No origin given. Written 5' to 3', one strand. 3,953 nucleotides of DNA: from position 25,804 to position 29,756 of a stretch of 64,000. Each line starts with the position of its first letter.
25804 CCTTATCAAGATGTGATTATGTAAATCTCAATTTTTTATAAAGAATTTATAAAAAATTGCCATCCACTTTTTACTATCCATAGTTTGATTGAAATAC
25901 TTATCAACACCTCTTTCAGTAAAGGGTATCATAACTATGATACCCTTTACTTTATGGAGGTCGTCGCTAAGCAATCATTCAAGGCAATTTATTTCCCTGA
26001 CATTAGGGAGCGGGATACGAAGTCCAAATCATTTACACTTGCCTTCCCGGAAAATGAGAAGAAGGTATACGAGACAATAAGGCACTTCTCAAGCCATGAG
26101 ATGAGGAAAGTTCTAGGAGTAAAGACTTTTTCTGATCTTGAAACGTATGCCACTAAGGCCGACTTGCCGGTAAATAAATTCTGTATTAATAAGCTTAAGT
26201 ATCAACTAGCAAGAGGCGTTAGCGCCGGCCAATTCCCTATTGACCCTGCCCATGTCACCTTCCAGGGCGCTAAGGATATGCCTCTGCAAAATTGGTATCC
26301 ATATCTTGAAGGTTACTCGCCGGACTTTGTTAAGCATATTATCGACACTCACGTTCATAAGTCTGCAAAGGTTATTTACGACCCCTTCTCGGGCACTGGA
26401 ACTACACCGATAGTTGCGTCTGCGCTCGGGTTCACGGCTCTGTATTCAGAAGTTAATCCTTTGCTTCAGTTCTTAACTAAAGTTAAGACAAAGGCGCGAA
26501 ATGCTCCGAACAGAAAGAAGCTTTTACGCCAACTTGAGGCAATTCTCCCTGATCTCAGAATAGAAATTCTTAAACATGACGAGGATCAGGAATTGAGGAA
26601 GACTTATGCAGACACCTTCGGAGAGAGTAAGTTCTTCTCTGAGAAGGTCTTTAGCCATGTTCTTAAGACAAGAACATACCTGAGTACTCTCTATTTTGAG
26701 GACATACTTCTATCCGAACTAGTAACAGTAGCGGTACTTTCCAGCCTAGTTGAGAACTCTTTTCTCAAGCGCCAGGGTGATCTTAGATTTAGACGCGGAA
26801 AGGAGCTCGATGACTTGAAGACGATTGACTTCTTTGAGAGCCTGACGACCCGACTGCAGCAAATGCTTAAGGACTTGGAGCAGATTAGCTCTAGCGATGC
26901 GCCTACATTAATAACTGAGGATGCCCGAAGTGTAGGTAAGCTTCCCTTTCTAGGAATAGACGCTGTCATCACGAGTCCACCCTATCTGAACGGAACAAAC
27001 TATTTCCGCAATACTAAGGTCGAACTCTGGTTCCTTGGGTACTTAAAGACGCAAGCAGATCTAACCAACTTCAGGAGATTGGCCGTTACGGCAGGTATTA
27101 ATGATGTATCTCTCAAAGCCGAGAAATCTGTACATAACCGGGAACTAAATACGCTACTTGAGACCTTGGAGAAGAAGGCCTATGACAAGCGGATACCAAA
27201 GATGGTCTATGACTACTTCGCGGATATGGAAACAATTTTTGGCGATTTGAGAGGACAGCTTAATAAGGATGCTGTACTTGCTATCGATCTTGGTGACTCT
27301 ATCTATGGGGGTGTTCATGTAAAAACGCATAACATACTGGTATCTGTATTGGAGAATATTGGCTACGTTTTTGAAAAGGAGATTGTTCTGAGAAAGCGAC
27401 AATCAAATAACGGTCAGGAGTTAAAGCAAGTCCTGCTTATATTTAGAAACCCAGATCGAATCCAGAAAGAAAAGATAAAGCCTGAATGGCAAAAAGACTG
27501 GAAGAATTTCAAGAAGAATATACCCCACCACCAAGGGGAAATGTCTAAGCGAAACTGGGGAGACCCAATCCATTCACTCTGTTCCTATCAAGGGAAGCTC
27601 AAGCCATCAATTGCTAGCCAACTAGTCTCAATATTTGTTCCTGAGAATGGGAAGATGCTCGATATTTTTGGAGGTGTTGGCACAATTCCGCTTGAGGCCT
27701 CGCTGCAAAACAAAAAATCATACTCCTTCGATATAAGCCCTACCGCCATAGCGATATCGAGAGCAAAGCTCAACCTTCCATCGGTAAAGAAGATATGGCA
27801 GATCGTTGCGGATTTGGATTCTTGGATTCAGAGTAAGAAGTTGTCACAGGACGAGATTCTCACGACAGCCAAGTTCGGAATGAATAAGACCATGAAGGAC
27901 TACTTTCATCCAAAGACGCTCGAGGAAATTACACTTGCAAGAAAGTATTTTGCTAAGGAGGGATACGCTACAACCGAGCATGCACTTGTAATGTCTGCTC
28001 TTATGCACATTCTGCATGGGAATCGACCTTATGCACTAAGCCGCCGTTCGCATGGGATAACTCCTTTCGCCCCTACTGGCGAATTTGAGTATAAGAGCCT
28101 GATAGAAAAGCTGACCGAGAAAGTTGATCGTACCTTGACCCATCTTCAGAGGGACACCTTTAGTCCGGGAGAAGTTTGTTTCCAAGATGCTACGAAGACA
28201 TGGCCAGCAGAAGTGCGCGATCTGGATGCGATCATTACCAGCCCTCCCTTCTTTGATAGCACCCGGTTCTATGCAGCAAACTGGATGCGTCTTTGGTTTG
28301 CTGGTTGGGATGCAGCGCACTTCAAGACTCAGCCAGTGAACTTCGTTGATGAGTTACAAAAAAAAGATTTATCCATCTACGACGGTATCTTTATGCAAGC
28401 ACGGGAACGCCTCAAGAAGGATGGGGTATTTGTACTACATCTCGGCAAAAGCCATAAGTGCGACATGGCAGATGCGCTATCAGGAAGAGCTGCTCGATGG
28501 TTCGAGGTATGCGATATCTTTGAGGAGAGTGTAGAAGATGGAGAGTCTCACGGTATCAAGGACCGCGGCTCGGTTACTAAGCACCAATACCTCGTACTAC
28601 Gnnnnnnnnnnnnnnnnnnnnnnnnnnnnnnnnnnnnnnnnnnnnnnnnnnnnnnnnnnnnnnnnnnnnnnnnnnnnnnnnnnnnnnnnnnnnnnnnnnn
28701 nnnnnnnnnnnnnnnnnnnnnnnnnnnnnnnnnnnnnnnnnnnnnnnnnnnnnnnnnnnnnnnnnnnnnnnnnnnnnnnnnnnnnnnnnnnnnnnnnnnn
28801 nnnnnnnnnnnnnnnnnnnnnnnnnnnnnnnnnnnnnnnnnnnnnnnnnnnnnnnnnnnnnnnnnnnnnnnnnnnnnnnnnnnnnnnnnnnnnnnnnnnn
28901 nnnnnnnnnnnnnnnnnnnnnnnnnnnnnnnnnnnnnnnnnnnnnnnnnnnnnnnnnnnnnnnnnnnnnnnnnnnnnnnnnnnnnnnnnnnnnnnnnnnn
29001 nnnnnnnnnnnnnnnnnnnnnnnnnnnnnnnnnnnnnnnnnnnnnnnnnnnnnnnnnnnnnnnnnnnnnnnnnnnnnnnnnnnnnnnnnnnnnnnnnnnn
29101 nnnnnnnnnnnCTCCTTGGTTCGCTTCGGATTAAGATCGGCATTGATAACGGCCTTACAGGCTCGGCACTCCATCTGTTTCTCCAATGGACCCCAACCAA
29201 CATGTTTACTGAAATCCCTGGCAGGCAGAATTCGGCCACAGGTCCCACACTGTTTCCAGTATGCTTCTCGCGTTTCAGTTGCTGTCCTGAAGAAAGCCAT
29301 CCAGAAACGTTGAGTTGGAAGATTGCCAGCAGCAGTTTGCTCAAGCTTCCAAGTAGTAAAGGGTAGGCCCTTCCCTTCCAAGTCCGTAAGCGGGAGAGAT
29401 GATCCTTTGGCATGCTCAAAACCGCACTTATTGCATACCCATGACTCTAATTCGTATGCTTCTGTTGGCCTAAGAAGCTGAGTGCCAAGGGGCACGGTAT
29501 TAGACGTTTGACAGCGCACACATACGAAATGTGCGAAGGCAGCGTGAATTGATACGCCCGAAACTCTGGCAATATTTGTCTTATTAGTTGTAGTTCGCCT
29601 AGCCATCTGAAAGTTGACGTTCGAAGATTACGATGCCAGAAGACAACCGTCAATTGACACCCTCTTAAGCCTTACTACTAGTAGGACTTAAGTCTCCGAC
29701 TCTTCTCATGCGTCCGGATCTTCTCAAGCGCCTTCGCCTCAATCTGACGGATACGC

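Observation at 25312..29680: AT-rich foreign island between a structured RNA-like element and rpoD: KTSC gene + tandem SPPY/SPPF double methyltransferase + convergent zinc-ribbon HNH nuclease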

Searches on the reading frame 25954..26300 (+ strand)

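Call 68: search_protein_families(library=pfam, proteins=[window:25954-26300:+], max_evalue=0.1)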
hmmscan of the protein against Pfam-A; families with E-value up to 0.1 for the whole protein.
window:25954-26300:+ (115 aa): 0 families

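Call 74: search_protein_families(library=pfam, alignment_id=A4, max_evalue=1)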
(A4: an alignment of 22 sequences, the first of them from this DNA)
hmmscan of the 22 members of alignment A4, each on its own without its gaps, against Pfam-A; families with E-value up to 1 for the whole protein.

A. member 1, seq(112 aa): 0 families

B. families by the number of members that match (of 22 scanned): 17 families
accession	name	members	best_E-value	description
PF14791.11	DNA_pol_B_thumb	3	0.0022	DNA polymerase beta thumb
PF22362.1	Ago_MID_bact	1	0.00013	Argonaute, middle domain, bacteria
PF24385.1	DSRM_DHX29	1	0.0041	ATP-dependent RNA helicase DHX29, DSRM-like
PF21069.2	Csx12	1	0.015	CRISPR-associated endonuclease Cas9 alpha-helical lobe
PF08235.19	LNS2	1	0.024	LNS2 (Lipin/Ned1/Smp2)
PF08998.16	Epsilon_antitox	1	0.025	Bacterial epsilon antitoxin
PF10532.14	Plant_all_beta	1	0.032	Plant specific N-all beta domain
PF08535.16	KorB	1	0.041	KorB domain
PF03285.20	Paralemmin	1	0.084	Paralemmin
PF03883.20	H2O2_YaaD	1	0.099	Peroxide stress protein YaaA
PF10047.15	DUF2281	1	0.1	Protein of unknown function (DUF2281)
PF21983.2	NikA-like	1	0.11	Mobilization protein NikA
PF18100.6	PDE4_UCR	1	0.12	Phosphodiesterase 4 upstream conserved regions (UCR)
PF08446.17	PAS_2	1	0.13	PAS fold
PF02186.21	TFIIE_beta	1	0.14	TFIIE beta subunit core domain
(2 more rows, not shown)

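Call 75: search_solved_structures(query=A4, max_evalue=10)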
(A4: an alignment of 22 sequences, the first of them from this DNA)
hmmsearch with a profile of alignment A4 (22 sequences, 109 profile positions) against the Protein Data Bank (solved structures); distinct sequences matched with E-value up to 10: 2.
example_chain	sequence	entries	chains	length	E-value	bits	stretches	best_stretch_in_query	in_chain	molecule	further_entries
8vd6_A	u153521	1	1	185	0.0087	19.6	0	37-64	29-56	CAP REPEAT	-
8b3s_A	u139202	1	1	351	0.23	15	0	26-56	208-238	UPF0736 protein B4122_0676,UPF0736 protein YjbA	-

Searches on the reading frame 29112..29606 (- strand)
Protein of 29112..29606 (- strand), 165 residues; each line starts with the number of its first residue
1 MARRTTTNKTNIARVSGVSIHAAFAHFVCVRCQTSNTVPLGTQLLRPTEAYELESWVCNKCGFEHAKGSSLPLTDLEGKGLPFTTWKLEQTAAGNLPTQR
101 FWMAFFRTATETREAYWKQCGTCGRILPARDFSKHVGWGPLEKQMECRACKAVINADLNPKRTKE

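Call 61: predict_structure(alignment_id=A2)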
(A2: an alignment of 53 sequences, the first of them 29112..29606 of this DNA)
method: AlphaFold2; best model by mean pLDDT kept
length: 165 residues; sequences in the alignment: 53
mean_pLDDT: 91.3   pTM: 0.83
mean pLDDT of the five models: 91.3, 90.9, 90.9, 89.4, 89.2
residues with pLDDT >= 90: 128; 70-90: 25; 50-70: 9; < 50: 3
segments of 3 or more residues with pLDDT < 50: none
pLDDT, mean of each block of 10 residues (from residue 1): 57 84 96 97 95 98 98 96 97 97 98 96 95 92 94 86 58
secondary structure, 60 per line:
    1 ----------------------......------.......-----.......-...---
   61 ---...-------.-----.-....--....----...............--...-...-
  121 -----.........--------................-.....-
elements in order: E23-28 E35-41 H47-53 E55-57 E64-66 H82-85 H88-91 H96-110 E117-119 E126-128 E132-134 E143-147 H148-158 H160-164
